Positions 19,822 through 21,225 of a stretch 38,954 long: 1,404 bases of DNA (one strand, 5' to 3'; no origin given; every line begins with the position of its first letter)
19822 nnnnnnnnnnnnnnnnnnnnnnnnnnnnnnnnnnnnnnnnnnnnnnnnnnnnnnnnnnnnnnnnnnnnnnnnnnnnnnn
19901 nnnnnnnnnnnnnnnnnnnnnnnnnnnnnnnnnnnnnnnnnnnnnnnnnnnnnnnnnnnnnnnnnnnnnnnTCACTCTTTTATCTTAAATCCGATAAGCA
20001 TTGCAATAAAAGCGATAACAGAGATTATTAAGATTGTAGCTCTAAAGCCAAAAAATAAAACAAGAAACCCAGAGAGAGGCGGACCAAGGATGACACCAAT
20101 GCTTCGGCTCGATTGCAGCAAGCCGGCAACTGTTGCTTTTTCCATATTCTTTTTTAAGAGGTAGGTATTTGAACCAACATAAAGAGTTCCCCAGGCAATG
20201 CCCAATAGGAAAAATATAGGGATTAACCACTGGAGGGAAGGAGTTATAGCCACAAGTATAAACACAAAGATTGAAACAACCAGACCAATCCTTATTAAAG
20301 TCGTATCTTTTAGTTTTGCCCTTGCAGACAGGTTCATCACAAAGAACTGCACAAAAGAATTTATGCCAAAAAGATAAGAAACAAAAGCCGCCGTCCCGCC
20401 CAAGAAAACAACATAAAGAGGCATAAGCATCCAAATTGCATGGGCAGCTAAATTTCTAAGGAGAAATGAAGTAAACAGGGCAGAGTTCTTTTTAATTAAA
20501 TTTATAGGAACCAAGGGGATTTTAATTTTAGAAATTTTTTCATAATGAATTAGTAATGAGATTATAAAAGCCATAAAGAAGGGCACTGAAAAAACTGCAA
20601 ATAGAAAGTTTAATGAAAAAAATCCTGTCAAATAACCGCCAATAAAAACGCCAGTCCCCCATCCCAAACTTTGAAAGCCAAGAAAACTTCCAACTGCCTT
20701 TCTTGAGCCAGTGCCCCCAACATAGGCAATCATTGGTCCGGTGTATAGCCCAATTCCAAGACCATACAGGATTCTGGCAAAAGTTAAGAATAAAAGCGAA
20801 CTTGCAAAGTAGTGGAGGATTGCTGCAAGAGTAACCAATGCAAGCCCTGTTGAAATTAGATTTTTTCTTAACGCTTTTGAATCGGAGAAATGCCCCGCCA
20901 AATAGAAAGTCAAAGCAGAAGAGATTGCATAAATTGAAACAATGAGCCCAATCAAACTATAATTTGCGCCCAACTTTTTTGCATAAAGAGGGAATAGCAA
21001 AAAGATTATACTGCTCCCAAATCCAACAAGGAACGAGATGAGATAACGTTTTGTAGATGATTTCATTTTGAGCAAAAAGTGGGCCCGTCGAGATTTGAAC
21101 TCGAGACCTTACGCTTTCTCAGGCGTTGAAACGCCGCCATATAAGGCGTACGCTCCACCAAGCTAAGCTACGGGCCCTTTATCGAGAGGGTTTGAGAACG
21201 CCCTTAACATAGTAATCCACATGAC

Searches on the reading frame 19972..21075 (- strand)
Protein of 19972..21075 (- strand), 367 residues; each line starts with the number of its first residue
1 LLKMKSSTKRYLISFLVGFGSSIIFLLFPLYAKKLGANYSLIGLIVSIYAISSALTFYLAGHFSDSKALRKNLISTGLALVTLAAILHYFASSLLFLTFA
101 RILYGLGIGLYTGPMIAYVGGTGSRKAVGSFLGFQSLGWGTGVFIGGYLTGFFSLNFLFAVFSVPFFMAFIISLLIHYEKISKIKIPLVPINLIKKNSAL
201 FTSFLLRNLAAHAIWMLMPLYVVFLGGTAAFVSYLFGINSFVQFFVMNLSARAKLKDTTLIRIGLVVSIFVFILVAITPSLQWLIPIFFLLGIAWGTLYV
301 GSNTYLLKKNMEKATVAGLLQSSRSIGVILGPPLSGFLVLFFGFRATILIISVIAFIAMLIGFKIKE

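Call 9: search_protein_families(library=pfam, proteins=[window:19972-21075:-])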
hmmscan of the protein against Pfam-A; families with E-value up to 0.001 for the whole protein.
window:19972-21075:- (367 aa): 3 families
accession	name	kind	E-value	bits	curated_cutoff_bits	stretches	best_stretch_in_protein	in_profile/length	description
PF07690.21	MFS_1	-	4.6e-33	115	33.4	2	12-328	3-343/347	Major Facilitator Superfamily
PF00083.30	Sugar_tr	-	3e-08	33.4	22.3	1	19-176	22-184/452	Sugar (and other) transporter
PF12832.13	MFS_1_like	-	1.7e-06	27.8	25.2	1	4-153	211-361/373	MFS_1 like family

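Call 12: find_homologous_proteins(query=window:19972-21075:-)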
Query window:19972-21075:- (367 aa): 30 proteins with E <= 0.001 among 8000 candidates.
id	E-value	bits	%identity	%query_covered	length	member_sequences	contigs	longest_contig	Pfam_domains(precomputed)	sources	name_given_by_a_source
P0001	8.9e-218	741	100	99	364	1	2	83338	PF00083.31,PF12832.14,PF07690.22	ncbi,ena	-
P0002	3.1e-142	492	65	98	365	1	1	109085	PF00083.31,PF07690.22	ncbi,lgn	-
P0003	7.9e-138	478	65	98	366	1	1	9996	PF00083.31,PF07690.22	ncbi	ncbi:MAG: MFS transporter [Candidatus Undinarchaeales archaeon]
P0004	4.1e-37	147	30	93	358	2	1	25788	PF12832.14,PF07690.22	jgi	-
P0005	5.3e-16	77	29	60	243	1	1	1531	PF00083.31,PF07690.22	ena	-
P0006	2.1e-10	59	31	51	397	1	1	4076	PF00083.31,PF07690.22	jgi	jgi:MFS family permease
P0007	4.1e-10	58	26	88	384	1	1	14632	PF01306.26,PF05977.20,PF00083.31,PF12832.14,PF07690.22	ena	-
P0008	1.7e-9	56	27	96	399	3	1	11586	PF03209.22,PF00083.31,PF07690.22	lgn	-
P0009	3.1e-9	55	25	88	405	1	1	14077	PF05977.20,PF00083.31,PF12832.14,PF07690.22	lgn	-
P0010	5.9e-8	51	24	88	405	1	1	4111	PF05977.20,PF00083.31,PF12832.14,PF07690.22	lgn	-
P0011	2.1e-7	49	24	95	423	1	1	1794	PF13347.13,PF06609.19,PF00083.31,PF07690.22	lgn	-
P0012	2.3e-7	49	27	88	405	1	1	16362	PF06779.21,PF05977.20,PF00083.31,PF03137.27,PF12832.14,PF07690.22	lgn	-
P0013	2.6e-7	49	32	28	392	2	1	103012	PF07690.22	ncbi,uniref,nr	ncbi:MFS transporter [Amphibacillus sediminis]|uniref:MFS transporter n=1 Tax=Amphibacillus sedimini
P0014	2.3e-6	45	32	47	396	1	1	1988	PF00083.31,PF07690.22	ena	-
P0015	3.3e-6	45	25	88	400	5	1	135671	PF13347.13,PF06779.21,PF05977.20,PF00083.31,PF03137.27,PF12832.14,PF07690.22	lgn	-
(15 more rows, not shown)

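Call 13: find_encoding_contigs(protein=P0001, flank=3000, max_places=4)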
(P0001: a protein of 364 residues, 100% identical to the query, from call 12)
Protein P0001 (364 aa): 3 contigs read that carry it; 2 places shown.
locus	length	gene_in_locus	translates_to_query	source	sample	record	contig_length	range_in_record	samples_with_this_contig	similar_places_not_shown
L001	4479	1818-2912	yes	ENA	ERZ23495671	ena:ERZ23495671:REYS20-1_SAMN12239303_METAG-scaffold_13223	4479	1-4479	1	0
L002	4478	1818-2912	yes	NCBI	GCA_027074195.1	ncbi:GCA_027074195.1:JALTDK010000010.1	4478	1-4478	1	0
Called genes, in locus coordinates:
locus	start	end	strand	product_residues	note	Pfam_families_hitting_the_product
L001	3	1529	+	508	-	?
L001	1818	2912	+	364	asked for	PF00083:Sugar_tr, PF07690:MFS_1, PF12832:MFS_1_like (faint), PF07690:MFS_1 (weak)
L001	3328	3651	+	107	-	-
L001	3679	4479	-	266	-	?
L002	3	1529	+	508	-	?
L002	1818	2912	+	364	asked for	PF00083:Sugar_tr, PF07690:MFS_1, PF12832:MFS_1_like (faint), PF07690:MFS_1 (weak)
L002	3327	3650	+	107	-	-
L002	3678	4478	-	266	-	?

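Call 14: find_encoding_contigs(protein=P0002, flank=6000, max_places=4)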
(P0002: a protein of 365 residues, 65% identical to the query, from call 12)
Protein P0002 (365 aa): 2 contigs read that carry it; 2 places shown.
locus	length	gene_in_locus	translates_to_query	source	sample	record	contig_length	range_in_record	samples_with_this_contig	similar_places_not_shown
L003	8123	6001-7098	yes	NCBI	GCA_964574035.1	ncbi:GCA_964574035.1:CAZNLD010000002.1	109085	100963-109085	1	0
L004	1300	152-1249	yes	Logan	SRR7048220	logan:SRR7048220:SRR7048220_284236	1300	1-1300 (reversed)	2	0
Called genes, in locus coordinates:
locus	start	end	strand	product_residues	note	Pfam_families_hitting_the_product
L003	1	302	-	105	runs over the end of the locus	-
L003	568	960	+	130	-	PF01978:TrmB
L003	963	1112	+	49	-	-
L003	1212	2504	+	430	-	PF03845:Spore_permease, PF13520:AA_permease_2, PF00324:AA_permease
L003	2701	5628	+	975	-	PF00133:tRNA-synt_1, PF09334:tRNA-synt_1g, PF08264:Anticodon_1, PF19302:DUF5915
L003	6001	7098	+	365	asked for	PF00083:Sugar_tr, PF07690:MFS_1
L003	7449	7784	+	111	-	PF01336:tRNA_anti-codon (weak)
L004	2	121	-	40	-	?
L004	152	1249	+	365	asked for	PF00083:Sugar_tr, PF07690:MFS_1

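Call 15: find_encoding_contigs(protein=P0003, flank=6000, max_places=4)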
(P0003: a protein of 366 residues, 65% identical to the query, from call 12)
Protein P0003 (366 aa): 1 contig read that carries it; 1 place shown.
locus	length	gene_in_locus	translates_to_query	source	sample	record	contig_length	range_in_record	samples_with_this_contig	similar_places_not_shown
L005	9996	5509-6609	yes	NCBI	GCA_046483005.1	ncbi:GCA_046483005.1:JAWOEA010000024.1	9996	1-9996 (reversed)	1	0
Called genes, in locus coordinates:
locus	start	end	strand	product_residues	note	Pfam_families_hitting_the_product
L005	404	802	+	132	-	PF01978:TrmB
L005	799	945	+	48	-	-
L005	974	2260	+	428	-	PF13520:AA_permease_2, PF00324:AA_permease, PF03845:Spore_permease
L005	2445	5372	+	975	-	PF00133:tRNA-synt_1, PF01921:tRNA-synt_1f (faint), PF09334:tRNA-synt_1g, PF08264:Anticodon_1, PF19302:DUF5915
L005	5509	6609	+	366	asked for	PF00083:Sugar_tr (weak), PF07690:MFS_1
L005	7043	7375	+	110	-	PF01336:tRNA_anti-codon (weak)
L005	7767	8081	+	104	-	-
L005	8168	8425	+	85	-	PF12844:HTH_19, PF13560:HTH_31, PF01381:HTH_3, PF13443:HTH_26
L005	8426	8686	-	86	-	-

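Call 74: find_encoding_contigs(protein=P0001, flank=2500, max_places=10)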
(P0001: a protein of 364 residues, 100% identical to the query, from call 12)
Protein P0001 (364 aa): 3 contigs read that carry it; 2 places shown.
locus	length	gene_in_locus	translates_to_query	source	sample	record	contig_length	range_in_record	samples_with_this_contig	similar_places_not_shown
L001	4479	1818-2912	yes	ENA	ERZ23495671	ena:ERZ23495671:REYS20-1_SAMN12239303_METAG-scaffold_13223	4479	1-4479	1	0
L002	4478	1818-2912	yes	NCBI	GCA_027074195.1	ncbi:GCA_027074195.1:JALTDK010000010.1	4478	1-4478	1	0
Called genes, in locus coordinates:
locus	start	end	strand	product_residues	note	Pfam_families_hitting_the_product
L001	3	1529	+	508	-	?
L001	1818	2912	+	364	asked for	PF00083:Sugar_tr, PF07690:MFS_1, PF12832:MFS_1_like (faint), PF07690:MFS_1 (weak)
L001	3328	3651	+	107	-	-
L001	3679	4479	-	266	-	?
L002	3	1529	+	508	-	?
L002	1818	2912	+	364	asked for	PF00083:Sugar_tr, PF07690:MFS_1, PF12832:MFS_1_like (faint), PF07690:MFS_1 (weak)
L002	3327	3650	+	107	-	-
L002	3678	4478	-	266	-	?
